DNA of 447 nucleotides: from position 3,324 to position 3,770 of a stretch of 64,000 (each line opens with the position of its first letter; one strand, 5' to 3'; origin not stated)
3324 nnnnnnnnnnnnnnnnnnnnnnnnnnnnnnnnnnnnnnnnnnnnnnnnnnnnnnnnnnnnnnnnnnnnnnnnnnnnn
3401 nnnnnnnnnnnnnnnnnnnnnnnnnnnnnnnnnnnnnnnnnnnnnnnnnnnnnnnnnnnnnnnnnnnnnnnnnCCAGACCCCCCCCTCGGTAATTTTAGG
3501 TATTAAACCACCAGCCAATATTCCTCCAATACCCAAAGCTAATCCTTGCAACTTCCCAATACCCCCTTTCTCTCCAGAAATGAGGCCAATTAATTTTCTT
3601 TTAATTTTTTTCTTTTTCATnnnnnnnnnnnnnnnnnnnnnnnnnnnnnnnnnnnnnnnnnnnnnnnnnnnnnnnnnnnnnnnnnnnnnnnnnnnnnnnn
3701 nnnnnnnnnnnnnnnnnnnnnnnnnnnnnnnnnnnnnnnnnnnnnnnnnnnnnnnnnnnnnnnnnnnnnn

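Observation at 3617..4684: Atypical A24-type aspartyl peptidase translationally coupled to the Trp-repeat gene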

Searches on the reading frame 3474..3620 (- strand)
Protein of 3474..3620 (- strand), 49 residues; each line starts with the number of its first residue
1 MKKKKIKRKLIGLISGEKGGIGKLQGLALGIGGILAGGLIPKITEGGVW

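Call 48: find_homologous_proteins(query=A2, max_evalue=0.01)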
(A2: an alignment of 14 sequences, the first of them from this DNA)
Query A2 (14 sequences) (49 aa, profile of the alignment): 32 proteins with E <= 0.01 among 2162 candidates.
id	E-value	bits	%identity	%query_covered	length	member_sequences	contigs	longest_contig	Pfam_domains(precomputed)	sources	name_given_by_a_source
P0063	5.8e-15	73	83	73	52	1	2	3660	-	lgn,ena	-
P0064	1.1e-13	68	42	98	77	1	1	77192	-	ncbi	ncbi:MAG: hypothetical protein QXK37_01000 [Candidatus Woesearchaeota archaeon]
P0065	2.0e-13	68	38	53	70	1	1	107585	-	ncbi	ncbi:MAG: hypothetical protein ABH879_03735 [archaeon]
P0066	4.7e-12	63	41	65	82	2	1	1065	-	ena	-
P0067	5.5e-12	63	-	-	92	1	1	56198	-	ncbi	-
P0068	3.5e-11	60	33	67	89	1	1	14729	-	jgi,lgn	-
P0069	5.7e-11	60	-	-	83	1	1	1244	-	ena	-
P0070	6.1e-11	60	38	53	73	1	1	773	-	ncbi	-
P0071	7.6e-11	59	36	80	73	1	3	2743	-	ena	-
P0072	8.3e-11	59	38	80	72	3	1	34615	-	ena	-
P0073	1.5e-10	58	-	-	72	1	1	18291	-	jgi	-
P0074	2.4e-10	58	-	-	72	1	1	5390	-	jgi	jgi:hypothetical protein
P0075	2.6e-10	58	48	51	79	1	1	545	-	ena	-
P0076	4.6e-10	57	-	-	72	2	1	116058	-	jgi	jgi:hypothetical protein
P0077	5.9e-10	57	36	51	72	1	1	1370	-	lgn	-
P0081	2.5e-9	55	36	57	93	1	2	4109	-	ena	-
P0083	3.2e-9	54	36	57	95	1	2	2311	-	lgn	-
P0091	6.0e-8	50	50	53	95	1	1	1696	-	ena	-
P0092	3.1e-7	48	-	-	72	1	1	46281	-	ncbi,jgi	-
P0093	1.5e-4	39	-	-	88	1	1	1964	-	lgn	-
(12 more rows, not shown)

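Call 53: search_protein_families(library=ncbifam, proteins=[P0072, P0081, P0064, P0068, P0083, P0093, P0091], max_evalue=10)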
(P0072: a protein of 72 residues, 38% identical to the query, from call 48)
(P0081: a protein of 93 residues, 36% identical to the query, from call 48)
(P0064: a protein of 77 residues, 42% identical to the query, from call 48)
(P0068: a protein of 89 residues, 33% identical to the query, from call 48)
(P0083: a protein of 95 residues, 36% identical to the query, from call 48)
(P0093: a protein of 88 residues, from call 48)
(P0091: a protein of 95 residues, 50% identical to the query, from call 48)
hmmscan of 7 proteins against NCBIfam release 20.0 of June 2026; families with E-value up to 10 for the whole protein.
P0072 (72 aa): 4 families
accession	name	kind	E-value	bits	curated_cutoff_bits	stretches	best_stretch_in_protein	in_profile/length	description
NF038309.1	HisXaaSer_A3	equivalog_domain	4.6e-13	48.8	65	1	3-70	1-63/81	His-Xaa-Ser repeat protein HxsA3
NF038313.3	HisXaaSer_A4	exception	0.00048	21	55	1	4-71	2-71/93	His-Xaa-Ser repeat protein HxsA4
TIGR02802.1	Pal_lipo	equivalog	0.13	12.4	125.35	1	23-72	45-94/104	peptidoglycan-associated lipoprotein Pal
NF038296.1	HisXaaSer_A2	equivalog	0.79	10.8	48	1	37-71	58-94/96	His-Xaa-Ser repeat protein HxsA2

P0081 (93 aa): 2 families
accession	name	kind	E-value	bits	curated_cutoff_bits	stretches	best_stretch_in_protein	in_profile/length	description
NF038313.3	HisXaaSer_A4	exception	9.6e-15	55.2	55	1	5-93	2-93/93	His-Xaa-Ser repeat protein HxsA4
NF038309.1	HisXaaSer_A3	equivalog_domain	1.7e-07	30.9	65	1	5-92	2-78/81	His-Xaa-Ser repeat protein HxsA3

P0064 (77 aa): 4 families
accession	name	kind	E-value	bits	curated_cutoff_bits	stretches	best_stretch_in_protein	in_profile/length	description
NF038309.1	HisXaaSer_A3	equivalog_domain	3.6e-07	29.9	65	1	3-76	2-78/81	His-Xaa-Ser repeat protein HxsA3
NF038313.3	HisXaaSer_A4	exception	3e-05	24.8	55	1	2-76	1-74/93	His-Xaa-Ser repeat protein HxsA4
TIGR01417.1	PTS_I_fam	equivalog_domain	0.13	10.7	341.7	1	7-69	172-235/565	phosphoenolpyruvate--protein phosphotransferase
NF038296.1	HisXaaSer_A2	equivalog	0.48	11.5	48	1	47-76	59-88/96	His-Xaa-Ser repeat protein HxsA2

P0068 (89 aa): 1 family
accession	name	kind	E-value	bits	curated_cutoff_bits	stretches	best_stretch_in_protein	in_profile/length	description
NF038309.1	HisXaaSer_A3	equivalog_domain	3.1e-08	33.3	65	1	9-89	2-79/81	His-Xaa-Ser repeat protein HxsA3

P0083 (95 aa): 2 families
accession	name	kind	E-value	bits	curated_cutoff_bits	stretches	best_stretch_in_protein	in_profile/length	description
NF038313.3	HisXaaSer_A4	exception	4.9e-12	46.6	55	1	5-94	2-89/93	His-Xaa-Ser repeat protein HxsA4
NF038309.1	HisXaaSer_A3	equivalog_domain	4e-10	39.4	65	2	5-35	2-32/81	His-Xaa-Ser repeat protein HxsA3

P0093 (88 aa): 4 families
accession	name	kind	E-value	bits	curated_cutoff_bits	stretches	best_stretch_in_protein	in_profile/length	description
NF038309.1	HisXaaSer_A3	equivalog_domain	1e-16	60.5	65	1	6-86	1-80/81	His-Xaa-Ser repeat protein HxsA3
NF038313.3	HisXaaSer_A4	exception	4.6e-06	27.4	55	1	7-85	2-81/93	His-Xaa-Ser repeat protein HxsA4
TIGR03979.1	His_Ser_Rich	equivalog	0.16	11.9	121.65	1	45-69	49-73/190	His-Xaa-Ser repeat protein HxsA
NF038296.1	HisXaaSer_A2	equivalog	4.5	8.4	48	0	51-69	75-93/96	His-Xaa-Ser repeat protein HxsA2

P0091 (95 aa): 3 families
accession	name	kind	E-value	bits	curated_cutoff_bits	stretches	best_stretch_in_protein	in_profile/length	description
NF038309.1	HisXaaSer_A3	equivalog_domain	4.9e-05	23.1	65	1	4-35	2-33/81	His-Xaa-Ser repeat protein HxsA3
TIGR03602.2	streptolysinS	subfamily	0.012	15.5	35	1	40-65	10-36/46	streptolysin S family TOMM toxin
NF047638.1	throspo3_MtsC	equivalog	5.7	5.7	350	1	51-61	39-49/428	cell-cell cohesion MYXO-CTERM protein MtsC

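Call 55: find_encoding_contigs(protein=P0076, flank=8000, max_places=1)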
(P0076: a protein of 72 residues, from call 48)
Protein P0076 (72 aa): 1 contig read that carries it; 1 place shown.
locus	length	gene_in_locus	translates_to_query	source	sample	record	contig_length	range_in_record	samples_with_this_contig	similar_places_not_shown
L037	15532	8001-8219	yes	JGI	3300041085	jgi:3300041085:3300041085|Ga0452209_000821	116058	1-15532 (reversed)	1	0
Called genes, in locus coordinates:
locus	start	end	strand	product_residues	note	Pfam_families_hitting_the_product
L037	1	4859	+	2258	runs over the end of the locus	PF02369:Big_1 (faint), PF13715:CarbopepD_reg_2 (faint), PF17802:SpaA (faint), PF22904:NOMO1-like_2nd (faint), PF08308:PEGA (faint), PF13620:CarboxypepD_reg, PF17210:SdrD_B (faint), PF13620:CarboxypepD_reg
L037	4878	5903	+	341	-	PF01478:Peptidase_A24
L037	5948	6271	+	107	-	PF27806:HxsD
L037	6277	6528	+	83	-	-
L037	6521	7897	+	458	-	PF04055:Radical_SAM, PF13353:Fer4_12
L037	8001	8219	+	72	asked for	-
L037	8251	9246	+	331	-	PF04055:Radical_SAM, PF13353:Fer4_12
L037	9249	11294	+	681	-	PF01436:NHL (faint), PF17170:DUF5128 (faint), PF08450:SGL (faint), PF23381:Beta-prop_IFT122_1st (faint), PF25021:TEN_NHL (faint)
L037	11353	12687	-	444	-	PF04055:Radical_SAM, PF06969:HemN_C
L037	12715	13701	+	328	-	PF01136:Peptidase_U32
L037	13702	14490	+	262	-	-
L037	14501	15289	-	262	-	-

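Call 56: find_encoding_contigs(protein=P0092, flank=8000, max_places=1)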
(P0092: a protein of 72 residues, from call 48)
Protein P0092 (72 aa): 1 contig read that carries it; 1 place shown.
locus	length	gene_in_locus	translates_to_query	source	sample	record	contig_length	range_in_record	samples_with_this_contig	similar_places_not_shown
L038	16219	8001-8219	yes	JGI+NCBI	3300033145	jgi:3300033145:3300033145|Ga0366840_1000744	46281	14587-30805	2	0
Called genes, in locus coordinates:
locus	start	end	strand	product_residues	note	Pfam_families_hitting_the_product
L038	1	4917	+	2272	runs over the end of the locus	PF11974:bMG3 (faint), PF13620:CarboxypepD_reg (weak), PF13715:CarbopepD_reg_2 (faint), PF17802:SpaA (faint), PF13620:CarboxypepD_reg, PF17210:SdrD_B (faint), PF22904:NOMO1-like_2nd (weak)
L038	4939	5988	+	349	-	PF01478:Peptidase_A24 (weak), PF06819:Arc_PepC (faint)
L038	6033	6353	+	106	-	PF27806:HxsD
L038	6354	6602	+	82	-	-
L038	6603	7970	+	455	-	PF04055:Radical_SAM, PF13353:Fer4_12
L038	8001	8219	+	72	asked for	-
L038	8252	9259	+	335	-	PF04055:Radical_SAM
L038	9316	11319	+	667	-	PF23381:Beta-prop_IFT122_1st (faint), PF25021:TEN_NHL (faint), PF08450:SGL (faint), PF17170:DUF5128 (weak), PF01436:NHL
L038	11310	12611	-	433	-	PF04055:Radical_SAM, PF06969:HemN_C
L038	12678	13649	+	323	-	PF01136:Peptidase_U32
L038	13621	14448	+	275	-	-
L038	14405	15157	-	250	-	-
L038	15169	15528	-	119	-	PF04472:SepF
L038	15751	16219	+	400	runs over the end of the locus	PF01637:ATPase_2 (weak), PF13191:AAA_16, PF13401:AAA_22, PF00004:AAA (weak), PF22606:Cdc6-ORC-like_ATPase_lid (faint), PF22703:Cdc6_lid, PF09079:WHD_Cdc6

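Call 75: search_protein_families(library=ncbifam, proteins=[L037:8251-9246:+, L037:6521-7897:+, L037:6277-6528:+, L037:4878-5903:+], max_evalue=0.00001)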
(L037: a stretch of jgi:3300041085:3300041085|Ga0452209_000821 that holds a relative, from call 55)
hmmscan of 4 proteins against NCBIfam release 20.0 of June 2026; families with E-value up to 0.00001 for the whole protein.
L037:8251-9246:+ (331 aa): 43 families (the best 25 are shown)
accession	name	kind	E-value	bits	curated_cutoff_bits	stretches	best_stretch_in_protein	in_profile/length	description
NF038283.1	viperin_w_prok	equivalog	2.1e-21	76.4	180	1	8-119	3-118/281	viperin family antiviral radical SAM protein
TIGR02666.1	moaA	equivalog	9.6e-21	74.1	284.05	1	9-120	12-127/336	GTP 3',8-cyclase MoaA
TIGR04317.1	W_rSAM_matur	equivalog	4.7e-19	68.7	380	1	8-123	5-118/349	tungsten cofactor oxidoreductase radical SAM maturase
TIGR04347.1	pseudo_SAM_Halo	equivalog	2.6e-18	66.4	525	1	11-106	42-134/390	TIGR04347 family pseudo-SAM/SPASM protein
TIGR04055.1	rSAM_NirJ2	equivalog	2.5e-17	63.4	500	1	12-123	5-113/326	putative heme d1 biosynthesis radical SAM protein NirJ2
TIGR04303.1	GeoRSP_rSAM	equivalog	9.9e-16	58.2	400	1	4-106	2-98/325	GeoRSP system radical SAM/SPASM protein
TIGR02668.1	moaA_archaeal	equivalog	1.1e-15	57.5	325.25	1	8-118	11-119/303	GTP 3',8-cyclase MoaA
TIGR04251.1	SCM_rSAM_ScmF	equivalog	5.2e-15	55.7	400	1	9-115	6-111/353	SynChlorMet cassette radical SAM/SPASM protein ScmF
TIGR02109.1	PQQ_syn_pqqE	equivalog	5.2e-15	55.3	381.35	1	4-117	4-115/358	pyrroloquinoline quinone biosynthesis protein PqqE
NF050035.1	rSAM_WgK_link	exception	2.7e-14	53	650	1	3-116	5-117/367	radical SAM/SPASM peptide maturase WgkB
NF001199.0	PRK00164.2-1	equivalog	5.1e-14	52.1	231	1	8-119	13-122/308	GTP 3',8-cyclase MoaA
TIGR04053.2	TIGR04053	equivalog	7e-14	51.8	395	0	4-107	5-108/366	TIGR04053 family radical SAM/SPASM domain-containing protein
NF033640.1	N_Twi_rSAM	subfamily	6.2e-13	48.6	170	1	4-104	108-224/398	twitch domain-containing radical SAM protein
TIGR04546.1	rSAM_ahbC_deAc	equivalog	6.4e-13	48.2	650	1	4-106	37-135/390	12,18-didecarboxysiroheme deacetylase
TIGR02495.1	NrdG2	equivalog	1.6e-12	47.2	131.15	1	16-107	25-112/193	anaerobic ribonucleoside-triphosphate reductase activating protein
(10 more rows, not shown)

L037:6521-7897:+ (458 aa): 58 families (the best 25 are shown)
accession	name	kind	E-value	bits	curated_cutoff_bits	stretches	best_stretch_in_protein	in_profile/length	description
TIGR03978.1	rSAM_paired_1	equivalog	3.9e-102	342.4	370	1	12-453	7-465/466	His-Xaa-Ser system radical SAM maturase HxsB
NF047865.1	rSAM_PapB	equivalog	4e-34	118.3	340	1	81-418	4-327/330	PapB family radical SAM/SPASM ranthipeptide maturase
TIGR04068.1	rSAM_ocin_clost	equivalog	1e-32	113.6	500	1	11-229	13-236/462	Cys-rich peptide radical SAM maturase CcpM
TIGR04064.1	rSAM_nif11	equivalog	1.5e-31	109.6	518.7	1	89-230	84-229/459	nif11-like peptide radical SAM maturase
NF041298.1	rSAM_mat_DynA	equivalog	1.7e-31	109.5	450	1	85-417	3-331/356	dynobactin maturation radical SAM/SPASM protein DynA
TIGR03942.1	sulfatase_rSAM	equivalog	2.1e-29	102.7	349.45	1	90-436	8-351/363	anaerobic sulfatase maturase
TIGR03906.1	quino_hemo_SAM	equivalog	2e-27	96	453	1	66-242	81-258/467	quinohemoprotein amine dehydrogenase maturation protein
TIGR03974.1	rSAM_six_Cys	equivalog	4.5e-27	95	425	1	50-422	67-431/451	thioether cross-link-forming SCIFF peptide maturase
TIGR04163.1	rSAM_cobopep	equivalog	3.2e-25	88.8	375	1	83-423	64-403/428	peptide-modifying radical SAM enzyme CbpB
NF040492.1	not_ScfB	exception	1.8e-24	86.4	855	1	52-374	69-384/450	ScfB-related radical SAM/SPASM orphan maturase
TIGR04083.1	rSAM_pep_methan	hypoth_equivalog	2.1e-24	86.1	300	1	86-442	3-343/376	TIGR04083 family peptide-modifying radical SAM enzyme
NF010321.0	PRK13758.1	equivalog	2.5e-24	86.1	441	1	80-442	2-362/370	anaerobic sulfatase-maturase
TIGR04280.1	geopep_mat_rSAM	hypoth_equivalog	1.8e-23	83.2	400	1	17-222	18-227/428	geopeptide radical SAM maturase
NF035951.1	rSAM_RumMC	equivalog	2.2e-23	82.7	720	1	70-232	102-266/510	RumMC family radical SAM sactipeptide maturase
NF041718.1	rSAM_phane_AMC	equivalog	4.1e-19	68.8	425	1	83-297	6-214/362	cyclophane-forming radical SAM peptide maturase AmcB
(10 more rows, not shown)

L037:6277-6528:+ (83 aa): 1 family
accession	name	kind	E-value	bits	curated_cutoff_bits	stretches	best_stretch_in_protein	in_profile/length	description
NF038315.1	HxsD_rel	equivalog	3.1e-08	33.7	41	1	16-75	2-60/62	HxsD-like protein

L037:4878-5903:+ (341 aa): 0 families
